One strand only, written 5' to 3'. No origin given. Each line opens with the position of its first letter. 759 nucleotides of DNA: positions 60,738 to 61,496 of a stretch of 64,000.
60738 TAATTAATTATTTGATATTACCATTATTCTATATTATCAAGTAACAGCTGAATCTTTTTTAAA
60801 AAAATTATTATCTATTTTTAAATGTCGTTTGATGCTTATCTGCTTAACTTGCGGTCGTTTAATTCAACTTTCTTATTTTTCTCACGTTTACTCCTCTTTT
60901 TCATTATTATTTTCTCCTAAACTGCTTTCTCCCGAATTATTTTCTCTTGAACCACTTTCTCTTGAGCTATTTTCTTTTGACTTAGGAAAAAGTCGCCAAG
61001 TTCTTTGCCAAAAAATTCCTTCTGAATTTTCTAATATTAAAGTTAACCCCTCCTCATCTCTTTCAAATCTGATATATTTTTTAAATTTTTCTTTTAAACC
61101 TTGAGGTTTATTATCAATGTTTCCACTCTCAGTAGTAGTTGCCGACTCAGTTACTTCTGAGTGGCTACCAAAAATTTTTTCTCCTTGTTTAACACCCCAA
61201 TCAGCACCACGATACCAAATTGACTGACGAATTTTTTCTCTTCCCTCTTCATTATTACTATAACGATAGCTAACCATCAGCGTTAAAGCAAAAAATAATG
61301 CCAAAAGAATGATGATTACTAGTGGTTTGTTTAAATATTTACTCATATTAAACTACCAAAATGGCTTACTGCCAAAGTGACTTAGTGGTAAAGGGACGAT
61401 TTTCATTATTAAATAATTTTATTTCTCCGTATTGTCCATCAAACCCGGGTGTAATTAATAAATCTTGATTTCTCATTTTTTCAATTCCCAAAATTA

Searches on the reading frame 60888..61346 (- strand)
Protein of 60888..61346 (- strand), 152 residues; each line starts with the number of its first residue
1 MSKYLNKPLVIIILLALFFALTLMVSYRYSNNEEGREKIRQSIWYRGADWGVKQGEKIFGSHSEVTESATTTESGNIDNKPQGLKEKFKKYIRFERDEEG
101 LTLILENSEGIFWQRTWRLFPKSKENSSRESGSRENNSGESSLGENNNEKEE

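Call 22: search_protein_families(library=pfam, proteins=[window:60888-61346:-], max_evalue=0.01)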
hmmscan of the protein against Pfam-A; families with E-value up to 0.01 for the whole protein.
window:60888-61346:- (152 aa): 0 families

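Call 36: search_protein_families(library=padloc, proteins=[window:60888-61346:-], max_evalue=0.01)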
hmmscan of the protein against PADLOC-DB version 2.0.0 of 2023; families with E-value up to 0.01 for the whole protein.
window:60888-61346:- (152 aa): 0 families

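Call 50: search_protein_families(library=ncbifam, proteins=[window:60888-61346:-], max_evalue=0.00001)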
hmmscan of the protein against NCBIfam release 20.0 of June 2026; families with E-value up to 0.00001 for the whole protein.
window:60888-61346:- (152 aa): 0 families
